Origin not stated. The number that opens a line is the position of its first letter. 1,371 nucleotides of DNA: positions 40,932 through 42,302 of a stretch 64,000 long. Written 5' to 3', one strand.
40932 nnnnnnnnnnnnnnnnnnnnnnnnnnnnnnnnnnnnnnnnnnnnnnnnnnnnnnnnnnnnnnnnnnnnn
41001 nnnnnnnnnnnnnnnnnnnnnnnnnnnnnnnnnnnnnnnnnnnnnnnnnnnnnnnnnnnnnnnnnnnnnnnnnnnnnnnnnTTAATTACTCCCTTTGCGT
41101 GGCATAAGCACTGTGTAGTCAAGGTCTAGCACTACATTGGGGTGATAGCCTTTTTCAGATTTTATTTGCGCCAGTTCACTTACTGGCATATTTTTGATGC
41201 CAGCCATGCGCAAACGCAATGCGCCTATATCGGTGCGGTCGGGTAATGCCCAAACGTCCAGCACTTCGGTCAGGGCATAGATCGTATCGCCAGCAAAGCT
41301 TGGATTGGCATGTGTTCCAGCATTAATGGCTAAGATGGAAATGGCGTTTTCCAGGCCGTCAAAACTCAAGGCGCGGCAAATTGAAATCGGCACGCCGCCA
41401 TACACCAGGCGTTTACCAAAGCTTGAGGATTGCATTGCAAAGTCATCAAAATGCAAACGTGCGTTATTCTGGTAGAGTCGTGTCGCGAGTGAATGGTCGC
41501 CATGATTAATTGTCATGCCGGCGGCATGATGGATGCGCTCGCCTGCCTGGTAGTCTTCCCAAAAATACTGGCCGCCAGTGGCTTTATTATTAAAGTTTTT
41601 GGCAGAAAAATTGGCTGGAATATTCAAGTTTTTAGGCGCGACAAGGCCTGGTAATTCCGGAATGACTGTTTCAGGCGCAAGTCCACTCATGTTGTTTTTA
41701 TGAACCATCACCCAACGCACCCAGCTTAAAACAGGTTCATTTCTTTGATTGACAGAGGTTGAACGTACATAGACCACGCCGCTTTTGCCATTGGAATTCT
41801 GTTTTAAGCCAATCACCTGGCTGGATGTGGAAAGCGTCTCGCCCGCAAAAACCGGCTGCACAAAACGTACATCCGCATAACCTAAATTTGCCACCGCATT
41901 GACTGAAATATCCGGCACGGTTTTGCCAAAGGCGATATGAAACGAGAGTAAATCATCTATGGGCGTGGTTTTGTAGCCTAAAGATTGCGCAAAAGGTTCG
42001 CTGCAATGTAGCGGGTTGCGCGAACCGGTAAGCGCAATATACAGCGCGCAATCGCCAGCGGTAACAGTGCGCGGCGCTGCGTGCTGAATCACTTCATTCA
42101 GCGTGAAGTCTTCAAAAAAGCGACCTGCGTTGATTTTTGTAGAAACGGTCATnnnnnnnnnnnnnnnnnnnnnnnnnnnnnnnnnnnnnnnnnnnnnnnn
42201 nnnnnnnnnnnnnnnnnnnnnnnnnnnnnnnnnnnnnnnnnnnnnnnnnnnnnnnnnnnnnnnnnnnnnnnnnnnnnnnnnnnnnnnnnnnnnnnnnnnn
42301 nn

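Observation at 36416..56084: Candidate new acetyl-CoA assimilation route: a citramalate/mesaconate arm linked to the methylcitrate cycle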

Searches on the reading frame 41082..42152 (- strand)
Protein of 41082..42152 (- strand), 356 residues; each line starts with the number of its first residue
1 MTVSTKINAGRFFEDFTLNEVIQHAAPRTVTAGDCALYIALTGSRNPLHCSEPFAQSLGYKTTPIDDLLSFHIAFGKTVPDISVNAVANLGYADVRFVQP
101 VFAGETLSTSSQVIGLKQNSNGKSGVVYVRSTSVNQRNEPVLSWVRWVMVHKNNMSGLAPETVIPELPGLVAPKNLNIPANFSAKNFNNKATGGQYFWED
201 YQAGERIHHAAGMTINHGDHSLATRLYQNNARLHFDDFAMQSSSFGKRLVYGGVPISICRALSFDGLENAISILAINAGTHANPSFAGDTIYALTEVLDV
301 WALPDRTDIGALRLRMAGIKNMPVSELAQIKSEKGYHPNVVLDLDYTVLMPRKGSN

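Call 3: search_protein_families(library=ncbifam, proteins=[window:41082-42152:-], max_evalue=0.00001)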
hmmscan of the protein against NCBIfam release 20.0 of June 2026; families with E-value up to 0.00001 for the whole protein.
window:41082-42152:- (356 aa): 2 families
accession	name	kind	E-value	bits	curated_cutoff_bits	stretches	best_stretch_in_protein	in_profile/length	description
NF038241.1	RipB_Ich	equivalog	2.9e-34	118.5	340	2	9-156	20-168/175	(R)-specific enoyl-CoA hydratase RipB/Ich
NF041625.1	methfumCoahyd_Halo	equivalog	3.1e-20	72.7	560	1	7-153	20-169/358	2-methylfumaryl-CoA hydratase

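Call 5: search_protein_families(library=pfam, proteins=[window:41082-42152:-], max_evalue=0.01)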
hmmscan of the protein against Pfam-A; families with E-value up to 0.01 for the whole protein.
window:41082-42152:- (356 aa): 3 families
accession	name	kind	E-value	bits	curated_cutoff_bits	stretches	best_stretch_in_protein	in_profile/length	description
PF01575.25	MaoC_dehydratas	-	9.8e-21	74.1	27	1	19-133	7-121/123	MaoC like domain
PF19315.5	MC_hydratase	-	1.1e-19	71.2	26.5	2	8-152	19-166/353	Mesaconyl-CoA hydratase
PF13452.11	FAS1_DH_region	-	3.9e-08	33.9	22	1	27-142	11-130/132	FAS1-like, dehydratase domain region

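Call 12: search_solved_structures(query=window:41082-42152:-, max_evalue=0.001)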
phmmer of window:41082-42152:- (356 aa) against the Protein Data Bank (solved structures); distinct sequences matched with E-value up to 0.001: 8.
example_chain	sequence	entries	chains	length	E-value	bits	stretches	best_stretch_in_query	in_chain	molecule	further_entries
4e3e_A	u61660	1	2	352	3e-128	430.8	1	4-354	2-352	MaoC domain protein dehydratase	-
8hgn_A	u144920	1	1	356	1.7e-112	379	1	6-352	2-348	Beta-methylmalyl-CoA dehydratase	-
1q6w_A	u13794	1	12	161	4.8e-14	55.3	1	12-152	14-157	monoamine oxidase regulatory protein, putative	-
2bi0_A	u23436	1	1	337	1e-13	54.2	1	9-314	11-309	HYPOTHETICAL PROTEIN RV0216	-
3khp_A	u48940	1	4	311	5.1e-09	38.8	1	31-109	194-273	MaoC family protein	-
4ffu_A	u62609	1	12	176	1.2e-08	37.5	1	12-150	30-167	oxidase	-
2cdh_S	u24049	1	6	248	4.3e-05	25.9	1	29-111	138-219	DEHYDRATASE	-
1s9c_A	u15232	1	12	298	5.7e-05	25.5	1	29-111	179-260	Peroxisomal multifunctional enzyme type 2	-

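Call 37: search_dna_similar(query=window:41082-42152:-, collection=plasmids, mode=protein, max_rows=40, max_evalue=1e-30)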
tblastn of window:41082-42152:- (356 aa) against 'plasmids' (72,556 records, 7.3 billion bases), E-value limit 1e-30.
Records with a match: 10; places in all: 10; records where one place covers at least 80% of the query: 10.
Best place of each record, by identity: <60% 10.
By first word of the organism name: Cupriavidus 5; Tritonibacter 2; Sphingobium 1; Marinobacter 1; Ruegeria 1.
By predicted mobility (MOB-suite, as given by PLSDB): non-mobilizable 7; mobilizable 2; conjugative 1.
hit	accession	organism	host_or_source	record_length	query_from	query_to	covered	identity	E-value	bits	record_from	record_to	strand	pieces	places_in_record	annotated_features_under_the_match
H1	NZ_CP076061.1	Cupriavidus sp. EM10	Pure-cultured cell,sewage water sludge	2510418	2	356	100%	56.2%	1e-125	404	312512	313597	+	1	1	none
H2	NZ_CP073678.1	Cupriavidus sp. KK10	Isolate,A bacterial consortium from ...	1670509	5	353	98%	54.8%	4e-115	374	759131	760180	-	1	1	none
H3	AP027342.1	Sphingobium sp. TomTYG74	-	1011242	3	356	99%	53.3%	2e-120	389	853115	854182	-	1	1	mch: beta-methylmalyl-CoA dehydratase | citE_2: aldolase | alpha-methylacyl-CoA racemase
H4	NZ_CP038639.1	Cupriavidus oxalaticus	whole organism,sewage sludge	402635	10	355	97%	53.3%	2e-108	355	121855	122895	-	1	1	MaoC family dehydratase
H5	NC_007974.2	Cupriavidus metallidurans CH34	-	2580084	6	353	98%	52.7%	2e-110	360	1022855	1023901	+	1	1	none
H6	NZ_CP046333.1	Cupriavidus metallidurans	sedimentation pond in a zinc factory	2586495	6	353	98%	52.7%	2e-110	360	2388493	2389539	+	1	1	none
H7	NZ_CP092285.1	Marinobacter sp. M3C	-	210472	1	354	99%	51.7%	4e-114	371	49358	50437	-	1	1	MaoC family dehydratase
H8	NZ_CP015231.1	Tritonibacter mobilis F1926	cell culture,seawater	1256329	6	351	97%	51.3%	3e-101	334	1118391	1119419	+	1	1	record has no annotation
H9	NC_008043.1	Ruegeria sp. TM1040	-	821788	2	351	98%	49.9%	2e-99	329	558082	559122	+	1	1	MaoC family dehydratase | DUF1737 domain-containing protein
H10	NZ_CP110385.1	Tritonibacter mobilis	-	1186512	6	351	97%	50.4%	9e-101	333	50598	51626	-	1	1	record has no annotation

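Call 38: get_annotated_region(hit=H1, flank=12000)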
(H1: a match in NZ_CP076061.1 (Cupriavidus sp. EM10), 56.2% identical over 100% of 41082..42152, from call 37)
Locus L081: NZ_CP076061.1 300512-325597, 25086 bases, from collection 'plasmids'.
description: Cupriavidus sp. EM10 plasmid p352-1, complete sequence
organism: Cupriavidus sp. EM10 (NCBI taxid 2839983)
taxonomy: Bacteria; Pseudomonadota; Betaproteobacteria; Burkholderiales; Burkholderiaceae; Cupriavidus; Cupriavidus sp. EM10
host: -; source: Pure-cultured cell,sewage water sludge; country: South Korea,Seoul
typing (MOB-suite, as given by PLSDB): non-mobilizable
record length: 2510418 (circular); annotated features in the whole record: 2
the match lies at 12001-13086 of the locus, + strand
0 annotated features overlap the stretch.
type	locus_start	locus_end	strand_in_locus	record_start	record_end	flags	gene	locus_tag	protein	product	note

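Call 39: get_annotated_region(hit=H5, flank=12000)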
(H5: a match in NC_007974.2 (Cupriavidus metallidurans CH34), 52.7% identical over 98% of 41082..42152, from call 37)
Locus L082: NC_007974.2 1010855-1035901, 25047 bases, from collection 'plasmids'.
description: Cupriavidus metallidurans CH34 megaplasmid, complete sequence
organism: Cupriavidus metallidurans CH34 (NCBI taxid 266264)
taxonomy: Bacteria; Pseudomonadota; Betaproteobacteria; Burkholderiales; Burkholderiaceae; Cupriavidus; Cupriavidus metallidurans; Cupriavidus metallidurans CH34
host: -; source: -; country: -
typing (MOB-suite, as given by PLSDB): mobilizable; replicon rep_cluster_104,rep_cluster_1581,rep_cluster_80; relaxase MOBP,MOBP
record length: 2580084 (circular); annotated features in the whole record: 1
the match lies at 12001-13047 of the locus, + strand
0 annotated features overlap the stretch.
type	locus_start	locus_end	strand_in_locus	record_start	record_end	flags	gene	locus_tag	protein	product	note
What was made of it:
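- Tried and rejected: Cupriavidus records in the plasmid collection were unannotated (calls 38, 39).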

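Call 40: get_annotated_region(hit=H7, flank=12000)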
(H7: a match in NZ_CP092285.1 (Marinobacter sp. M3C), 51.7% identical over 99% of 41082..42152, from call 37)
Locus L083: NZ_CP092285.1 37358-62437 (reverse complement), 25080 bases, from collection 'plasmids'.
description: Marinobacter sp. M3C plasmid unnamed1, complete sequence
organism: Marinobacter sp. M3C (NCBI taxid 2917715)
taxonomy: Bacteria; Pseudomonadota; Gammaproteobacteria; Pseudomonadales; Marinobacteraceae; Marinobacter; Marinobacter sp. M3C
host: -; source: -; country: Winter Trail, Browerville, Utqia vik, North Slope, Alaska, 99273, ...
typing (MOB-suite, as given by PLSDB): non-mobilizable
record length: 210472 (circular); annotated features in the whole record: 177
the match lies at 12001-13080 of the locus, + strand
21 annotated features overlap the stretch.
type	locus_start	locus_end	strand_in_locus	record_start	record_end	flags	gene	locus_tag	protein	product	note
CDS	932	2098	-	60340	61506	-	-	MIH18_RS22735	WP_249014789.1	mandelate racemase/muconate lactonizing enzyme family protein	-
CDS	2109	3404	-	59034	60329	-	-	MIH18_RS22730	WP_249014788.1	TRAP transporter large permease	GO:0008643 - carbohydrate transport [Evidence IEA]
CDS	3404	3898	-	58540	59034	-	-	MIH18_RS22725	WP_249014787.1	TRAP transporter small permease subunit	-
CDS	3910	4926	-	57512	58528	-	-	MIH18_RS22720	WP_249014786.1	TRAP transporter substrate-binding protein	-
CDS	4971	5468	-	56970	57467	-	-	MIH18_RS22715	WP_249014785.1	FCD domain-containing protein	-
CDS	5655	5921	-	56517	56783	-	-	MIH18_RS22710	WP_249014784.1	hypothetical protein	-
CDS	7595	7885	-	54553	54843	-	tnpB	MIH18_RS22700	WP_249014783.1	IS66 family insertion sequence element accessory protein TnpB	-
CDS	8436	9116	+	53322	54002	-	-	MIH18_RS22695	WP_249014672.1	IS1595 family transposase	-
CDS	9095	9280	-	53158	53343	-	-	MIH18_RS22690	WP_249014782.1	hypothetical protein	-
CDS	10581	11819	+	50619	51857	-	-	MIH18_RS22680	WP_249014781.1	CoA transferase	-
CDS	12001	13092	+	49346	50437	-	-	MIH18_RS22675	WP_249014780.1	MaoC family dehydratase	-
CDS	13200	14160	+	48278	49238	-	-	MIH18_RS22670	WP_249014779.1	IS5 family transposase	-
CDS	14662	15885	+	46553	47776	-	-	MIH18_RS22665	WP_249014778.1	MFS transporter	GO:0055085 - transmembrane transport [Evidence IEA]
CDS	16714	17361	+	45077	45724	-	-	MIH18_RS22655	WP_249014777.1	LysR substrate-binding domain-containing protein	-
CDS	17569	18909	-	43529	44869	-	-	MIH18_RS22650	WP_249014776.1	ISNCY family transposase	-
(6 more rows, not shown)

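Call 44: search_protein_families(library=pfam, proteins=[L082:4350-5849:+, L082:5713-6906:-, L082:7215-8048:-, L082:8045-9484:-, L082:9961-11007:+, L082:10612-11778:-, L082:14546-16036:+, L082:16073-16954:+, L082:17032-18333:-, L082:18113-19096:+], max_evalue=0.00001)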
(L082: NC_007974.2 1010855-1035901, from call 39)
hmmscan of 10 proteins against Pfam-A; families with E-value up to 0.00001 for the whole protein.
L082:4350-5849:+ (499 aa): 0 families

L082:5713-6906:- (397 aa): 2 families
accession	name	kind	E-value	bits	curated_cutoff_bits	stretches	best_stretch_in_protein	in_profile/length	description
PF03972.19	MmgE_PrpD_N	-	9.8e-35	120.4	32.1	1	51-189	97-236/244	MmgE/PrpD N-terminal domain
PF19305.4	MmgE_PrpD_C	-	9.8e-18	65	32.1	1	216-377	1-172/173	MmgE/PrpD C-terminal domain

L082:7215-8048:- (277 aa): 1 family
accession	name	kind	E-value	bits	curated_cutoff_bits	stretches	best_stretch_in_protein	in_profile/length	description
PF13401.12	AAA_22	-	6e-20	72.3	27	1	46-176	4-129/130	AAA domain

L082:8045-9484:- (479 aa): 2 families
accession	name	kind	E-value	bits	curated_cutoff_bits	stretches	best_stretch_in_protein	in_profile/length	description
PF00665.32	rve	-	1.3e-10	41.9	32.6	1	179-278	6-102/102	Integrase core domain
PF24764.1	rva_4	-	1.7e-06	28.3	26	1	172-298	2-119/194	Integrase core domain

L082:9961-11007:+ (348 aa): 0 families

L082:10612-11778:- (388 aa): 4 families
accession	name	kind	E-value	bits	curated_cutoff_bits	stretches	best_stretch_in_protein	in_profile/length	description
PF00441.29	Acyl-CoA_dh_1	-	3.9e-48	163.8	22.4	1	237-383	4-150/150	Acyl-CoA dehydrogenase, C-terminal domain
PF02771.21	Acyl-CoA_dh_N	-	2.9e-31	108.6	22.9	1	5-116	1-113/113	Acyl-CoA dehydrogenase, N-terminal domain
PF08028.16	Acyl-CoA_dh_2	-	2e-20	73.8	22.7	1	251-371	3-133/134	Acyl-CoA dehydrogenase, C-terminal domain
PF02770.24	Acyl-CoA_dh_M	-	3.4e-19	69.2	33.3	1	120-222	1-97/97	Acyl-CoA dehydrogenase, middle domain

L082:14546-16036:+ (496 aa): 1 family
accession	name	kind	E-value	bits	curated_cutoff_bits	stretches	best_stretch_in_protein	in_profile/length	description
PF00171.27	Aldedh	-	3.8e-167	556.9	23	1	23-478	7-459/461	Aldehyde dehydrogenase family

L082:16073-16954:+ (293 aa): 4 families
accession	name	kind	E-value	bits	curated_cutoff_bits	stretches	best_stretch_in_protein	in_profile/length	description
PF03446.21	NAD_binding_2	-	6.4e-37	127.5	21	1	6-164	1-159/161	NAD binding domain of 6-phosphogluconate dehydrogenase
PF14833.11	NAD_binding_11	-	4.6e-21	75.8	30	1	168-281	1-113/122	NAD-binding of NADP-dependent 3-hydroxyisobutyrate dehydrogenase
PF03807.23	F420_oxidored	-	1.2e-08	35.9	21.6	1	6-97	1-91/94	NADP oxidoreductase coenzyme F420-dependent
PF02826.25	2-Hacid_dh_C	-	2.6e-07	30.7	25.1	1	5-73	37-104/178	D-isomer specific 2-hydroxyacid dehydrogenase, NAD binding domain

L082:17032-18333:- (433 aa): 2 families
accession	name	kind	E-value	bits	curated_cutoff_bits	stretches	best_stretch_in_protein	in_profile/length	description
PF09339.16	HTH_IclR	-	1.5e-10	41.1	22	1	199-250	1-52/52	IclR helix-turn-helix domain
PF01614.24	IclR_C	-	4.3e-07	30.1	24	0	364-407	127-170/174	Bacterial transcriptional regulator IclR C-terminal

L082:18113-19096:+ (327 aa): 1 family
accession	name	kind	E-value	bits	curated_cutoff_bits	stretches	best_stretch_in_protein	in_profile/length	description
PF03401.19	TctC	-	6.2e-66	223.2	27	1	53-320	1-270/274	Tripartite tricarboxylate transporter family receptor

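Call 45: get_annotated_region(hit=H3, flank=9000)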
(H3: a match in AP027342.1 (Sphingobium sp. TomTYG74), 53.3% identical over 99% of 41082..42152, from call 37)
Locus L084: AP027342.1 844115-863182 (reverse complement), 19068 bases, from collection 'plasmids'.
description: Sphingobium sp. TomTYG74 plasmid pTomTYG74a DNA, complete genome
organism: Sphingobium sp. TomTYG74 (NCBI taxid 3028892)
taxonomy: Bacteria; Pseudomonadota; Alphaproteobacteria; Sphingomonadales; Sphingomonadaceae; Sphingobium; Sphingobium sp. TomTYG74
host: -; source: -; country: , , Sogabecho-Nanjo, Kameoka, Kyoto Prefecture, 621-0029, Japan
typing (MOB-suite, as given by PLSDB): non-mobilizable; replicon rep_cluster_545
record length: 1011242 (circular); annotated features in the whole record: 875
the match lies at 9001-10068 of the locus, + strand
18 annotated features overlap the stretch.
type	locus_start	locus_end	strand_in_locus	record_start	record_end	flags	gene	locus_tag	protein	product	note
CDS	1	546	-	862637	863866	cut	lipL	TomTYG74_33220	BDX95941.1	esterase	-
CDS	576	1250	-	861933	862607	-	fabG_4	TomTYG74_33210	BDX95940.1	3-ketoacyl-ACP reductase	-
CDS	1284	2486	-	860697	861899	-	-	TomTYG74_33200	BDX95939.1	acetyl-CoA acetyltransferase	-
CDS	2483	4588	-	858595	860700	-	fadJ_2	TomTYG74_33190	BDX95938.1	3-hydroxyacyl-CoA dehydrogenase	-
CDS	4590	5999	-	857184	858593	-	-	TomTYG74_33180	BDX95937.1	hypothetical protein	-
CDS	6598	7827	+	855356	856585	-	-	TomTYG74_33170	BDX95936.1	amidohydrolase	-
CDS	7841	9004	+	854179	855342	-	-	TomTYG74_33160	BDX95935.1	alpha-methylacyl-CoA racemase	-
CDS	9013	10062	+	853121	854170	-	mch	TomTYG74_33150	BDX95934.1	beta-methylmalyl-CoA dehydratase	-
CDS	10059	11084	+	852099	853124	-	citE_2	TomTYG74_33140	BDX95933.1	aldolase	-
CDS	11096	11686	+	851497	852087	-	folE_2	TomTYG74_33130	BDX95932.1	GTP cyclohydrolase 1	-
CDS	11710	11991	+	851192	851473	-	-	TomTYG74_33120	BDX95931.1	putative pterin-4-alpha-carbinolamine dehydratase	-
CDS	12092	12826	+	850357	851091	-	-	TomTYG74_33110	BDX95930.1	TetR family transcriptional regulator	-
CDS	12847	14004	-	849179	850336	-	-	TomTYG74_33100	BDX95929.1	thiolase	-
CDS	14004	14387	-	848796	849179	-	-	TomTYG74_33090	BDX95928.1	hypothetical protein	-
CDS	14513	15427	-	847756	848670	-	-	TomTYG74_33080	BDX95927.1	hypothetical protein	-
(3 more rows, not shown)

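Call 46: get_annotated_region(hit=H4, flank=9000)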
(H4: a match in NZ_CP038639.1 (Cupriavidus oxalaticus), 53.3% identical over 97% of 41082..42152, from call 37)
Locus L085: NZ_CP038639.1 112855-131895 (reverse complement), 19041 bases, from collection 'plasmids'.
description: Cupriavidus oxalaticus strain X32 plasmid unnamed4, complete sequence
organism: Cupriavidus oxalaticus (NCBI taxid 96344)
taxonomy: Bacteria; Pseudomonadota; Betaproteobacteria; Burkholderiales; Burkholderiaceae; Cupriavidus; Cupriavidus oxalaticus
host: -; source: whole organism,sewage sludge; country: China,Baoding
typing (MOB-suite, as given by PLSDB): conjugative; relaxase MOBH; mating-pair formation MPF_T
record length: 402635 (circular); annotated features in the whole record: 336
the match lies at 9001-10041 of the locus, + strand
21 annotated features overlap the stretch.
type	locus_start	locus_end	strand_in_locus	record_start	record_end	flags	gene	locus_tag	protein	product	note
CDS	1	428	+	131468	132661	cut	-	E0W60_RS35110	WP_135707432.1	iron-containing alcohol dehydrogenase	-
CDS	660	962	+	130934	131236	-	-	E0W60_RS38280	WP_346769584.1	hypothetical protein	-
CDS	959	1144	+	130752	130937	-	-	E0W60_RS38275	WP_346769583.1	hypothetical protein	-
CDS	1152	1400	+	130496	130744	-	-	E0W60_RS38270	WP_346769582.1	hypothetical protein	-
CDS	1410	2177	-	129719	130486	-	-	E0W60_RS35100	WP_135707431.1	GntR family transcriptional regulator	-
CDS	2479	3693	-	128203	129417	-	-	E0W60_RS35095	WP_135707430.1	MFS transporter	GO:0055085 - transmembrane transport [Evidence IEA]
CDS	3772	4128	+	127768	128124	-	-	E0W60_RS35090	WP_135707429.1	helix-turn-helix transcriptional regulator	-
CDS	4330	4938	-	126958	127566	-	-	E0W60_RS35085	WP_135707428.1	hypothetical protein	-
CDS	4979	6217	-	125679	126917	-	-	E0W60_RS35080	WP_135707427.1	CoA transferase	-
CDS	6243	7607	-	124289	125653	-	-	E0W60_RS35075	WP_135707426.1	MmgE/PrpD family protein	-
CDS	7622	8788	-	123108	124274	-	-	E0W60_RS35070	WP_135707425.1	acyl-CoA dehydrogenase family protein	-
CDS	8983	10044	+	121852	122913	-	-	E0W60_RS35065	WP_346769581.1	MaoC family dehydratase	-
CDS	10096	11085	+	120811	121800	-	-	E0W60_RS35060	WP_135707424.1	aldolase/citrate lyase family protein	-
CDS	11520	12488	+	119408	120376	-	-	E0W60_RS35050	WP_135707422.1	tripartite tricarboxylate transporter substrate binding protein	-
CDS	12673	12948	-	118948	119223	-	-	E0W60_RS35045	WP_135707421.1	hypothetical protein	-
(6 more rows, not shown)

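Call 48: get_annotated_region(hit=H9, flank=6000)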
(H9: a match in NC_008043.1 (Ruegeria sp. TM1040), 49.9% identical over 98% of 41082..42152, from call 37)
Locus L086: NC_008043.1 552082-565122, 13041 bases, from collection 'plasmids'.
description: Ruegeria sp. TM1040 megaplasmid, complete sequence
organism: Ruegeria sp. TM1040 (NCBI taxid 292414)
taxonomy: Bacteria; Pseudomonadota; Alphaproteobacteria; Rhodobacterales; Roseobacteraceae; Ruegeria; Ruegeria sp. TM1040
host: -; source: -; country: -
typing (MOB-suite, as given by PLSDB): non-mobilizable
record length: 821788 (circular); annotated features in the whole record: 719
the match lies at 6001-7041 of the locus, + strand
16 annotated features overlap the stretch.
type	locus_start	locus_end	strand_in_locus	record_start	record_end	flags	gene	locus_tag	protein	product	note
CDS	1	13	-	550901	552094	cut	sucC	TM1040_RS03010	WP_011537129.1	ADP-forming succinate--CoA ligase subunit beta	GO:0006099 - tricarboxylic acid cycle [Evidence IEA]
CDS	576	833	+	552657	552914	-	-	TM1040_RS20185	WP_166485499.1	hypothetical protein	-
CDS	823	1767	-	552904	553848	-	-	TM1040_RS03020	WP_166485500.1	putative nucleotide-diphospho-sugar transferase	-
CDS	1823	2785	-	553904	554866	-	mdh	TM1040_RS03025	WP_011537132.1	malate dehydrogenase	GO:0005975 - carbohydrate metabolic process [Evidence IEA]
CDS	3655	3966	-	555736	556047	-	-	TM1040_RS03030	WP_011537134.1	hypothetical protein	-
CDS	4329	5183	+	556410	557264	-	-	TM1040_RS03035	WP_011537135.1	CoA ester lyase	-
CDS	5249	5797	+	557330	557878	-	-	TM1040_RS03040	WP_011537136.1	NnrU family protein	-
CDS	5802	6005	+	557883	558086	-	-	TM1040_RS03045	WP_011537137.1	DUF1737 domain-containing protein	-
CDS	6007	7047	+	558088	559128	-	-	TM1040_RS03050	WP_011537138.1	MaoC family dehydratase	-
CDS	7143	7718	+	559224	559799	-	-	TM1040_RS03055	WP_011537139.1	histidine phosphatase family protein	-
CDS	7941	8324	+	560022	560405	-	sdhC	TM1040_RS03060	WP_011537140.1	succinate dehydrogenase, cytochrome b556 subunit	GO:0006099 - tricarboxylic acid cycle [Evidence IEA]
CDS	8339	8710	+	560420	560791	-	-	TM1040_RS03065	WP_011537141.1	succinate dehydrogenase, hydrophobic membrane anchor protein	-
CDS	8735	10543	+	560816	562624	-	sdhA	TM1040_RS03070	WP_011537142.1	succinate dehydrogenase flavoprotein subunit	GO:0022900 - electron transport chain [Evidence IEA]; GO:0006099 - tricarboxylic acid cycle [Evidence IEA]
CDS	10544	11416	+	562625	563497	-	-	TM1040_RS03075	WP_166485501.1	sulfotransferase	-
CDS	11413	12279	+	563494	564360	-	-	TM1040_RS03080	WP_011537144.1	hypothetical protein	-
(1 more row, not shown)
